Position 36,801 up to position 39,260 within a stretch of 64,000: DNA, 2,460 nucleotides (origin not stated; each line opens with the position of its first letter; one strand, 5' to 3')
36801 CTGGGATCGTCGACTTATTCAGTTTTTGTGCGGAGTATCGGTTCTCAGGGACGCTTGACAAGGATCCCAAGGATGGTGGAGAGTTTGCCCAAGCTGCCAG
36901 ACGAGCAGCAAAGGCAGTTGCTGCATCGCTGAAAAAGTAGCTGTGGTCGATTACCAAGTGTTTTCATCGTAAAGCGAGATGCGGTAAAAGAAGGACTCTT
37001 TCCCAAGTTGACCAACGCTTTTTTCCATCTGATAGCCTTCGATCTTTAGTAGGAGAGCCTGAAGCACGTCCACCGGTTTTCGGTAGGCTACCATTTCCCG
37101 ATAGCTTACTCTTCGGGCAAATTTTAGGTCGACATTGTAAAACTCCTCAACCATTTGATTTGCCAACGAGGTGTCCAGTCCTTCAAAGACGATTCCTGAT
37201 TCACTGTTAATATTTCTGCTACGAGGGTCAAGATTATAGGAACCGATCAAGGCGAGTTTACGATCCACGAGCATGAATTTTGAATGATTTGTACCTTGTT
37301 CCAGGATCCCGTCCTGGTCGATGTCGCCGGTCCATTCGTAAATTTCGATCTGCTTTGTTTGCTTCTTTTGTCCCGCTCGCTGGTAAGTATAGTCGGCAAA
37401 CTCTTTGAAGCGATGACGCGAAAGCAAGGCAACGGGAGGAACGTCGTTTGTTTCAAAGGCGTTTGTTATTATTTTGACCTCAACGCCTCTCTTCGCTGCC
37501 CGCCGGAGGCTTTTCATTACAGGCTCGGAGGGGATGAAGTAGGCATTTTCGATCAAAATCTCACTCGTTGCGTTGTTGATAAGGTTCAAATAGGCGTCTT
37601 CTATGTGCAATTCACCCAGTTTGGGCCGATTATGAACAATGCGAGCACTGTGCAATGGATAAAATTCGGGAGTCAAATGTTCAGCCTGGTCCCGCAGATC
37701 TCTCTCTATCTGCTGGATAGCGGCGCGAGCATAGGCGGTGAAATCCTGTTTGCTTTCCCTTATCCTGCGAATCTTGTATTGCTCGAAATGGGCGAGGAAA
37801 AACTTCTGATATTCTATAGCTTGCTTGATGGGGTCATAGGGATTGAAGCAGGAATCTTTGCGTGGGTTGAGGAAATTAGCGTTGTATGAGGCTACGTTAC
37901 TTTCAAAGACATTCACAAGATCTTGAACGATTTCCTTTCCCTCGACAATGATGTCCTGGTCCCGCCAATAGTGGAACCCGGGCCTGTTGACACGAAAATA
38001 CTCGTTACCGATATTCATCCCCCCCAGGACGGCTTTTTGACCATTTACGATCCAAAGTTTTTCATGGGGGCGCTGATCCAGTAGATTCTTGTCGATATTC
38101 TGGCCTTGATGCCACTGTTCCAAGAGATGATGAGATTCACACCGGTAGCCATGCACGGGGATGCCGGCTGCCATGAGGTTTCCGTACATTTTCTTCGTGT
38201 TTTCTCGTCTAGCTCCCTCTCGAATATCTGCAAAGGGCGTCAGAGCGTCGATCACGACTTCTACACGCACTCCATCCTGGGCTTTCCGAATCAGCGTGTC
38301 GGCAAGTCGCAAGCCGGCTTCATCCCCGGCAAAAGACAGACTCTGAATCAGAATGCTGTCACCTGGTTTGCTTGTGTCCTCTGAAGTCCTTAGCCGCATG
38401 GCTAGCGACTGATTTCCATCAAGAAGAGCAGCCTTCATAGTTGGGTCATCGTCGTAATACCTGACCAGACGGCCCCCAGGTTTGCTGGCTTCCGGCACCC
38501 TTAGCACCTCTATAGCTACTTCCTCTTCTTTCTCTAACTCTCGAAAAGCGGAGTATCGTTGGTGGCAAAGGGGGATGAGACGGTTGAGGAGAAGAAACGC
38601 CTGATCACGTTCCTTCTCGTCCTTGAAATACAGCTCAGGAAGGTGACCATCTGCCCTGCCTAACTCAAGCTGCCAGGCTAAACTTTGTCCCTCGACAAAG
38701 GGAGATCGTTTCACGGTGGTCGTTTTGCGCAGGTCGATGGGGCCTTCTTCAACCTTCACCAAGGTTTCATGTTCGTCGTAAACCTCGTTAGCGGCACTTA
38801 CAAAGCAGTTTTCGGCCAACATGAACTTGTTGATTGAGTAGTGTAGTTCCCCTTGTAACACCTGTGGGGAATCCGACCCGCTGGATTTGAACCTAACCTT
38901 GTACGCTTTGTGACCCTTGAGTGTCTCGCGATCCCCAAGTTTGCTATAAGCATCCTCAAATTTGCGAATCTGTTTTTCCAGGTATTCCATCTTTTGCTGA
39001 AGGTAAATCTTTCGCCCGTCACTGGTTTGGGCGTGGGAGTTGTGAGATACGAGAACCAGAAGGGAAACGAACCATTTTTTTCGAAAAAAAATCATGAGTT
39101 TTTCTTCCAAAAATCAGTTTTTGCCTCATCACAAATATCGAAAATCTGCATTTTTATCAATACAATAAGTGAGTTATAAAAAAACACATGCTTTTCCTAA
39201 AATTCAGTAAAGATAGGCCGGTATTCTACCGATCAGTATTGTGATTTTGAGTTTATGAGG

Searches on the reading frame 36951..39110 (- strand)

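Call 18: search_protein_families(library=pfam, proteins=[window:36951-39110:-], max_evalue=0.00001)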
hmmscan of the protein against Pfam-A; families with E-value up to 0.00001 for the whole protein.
window:36951-39110:- (719 aa): 2 families
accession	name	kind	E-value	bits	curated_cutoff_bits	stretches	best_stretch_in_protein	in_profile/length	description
PF13091.12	PLDc_2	-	8.5e-36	123.2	27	2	508-657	2-128/132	PLD-like domain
PF00614.28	PLDc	-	2.8e-10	40.2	21.9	1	605-631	2-28/28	Phospholipase D Active site motif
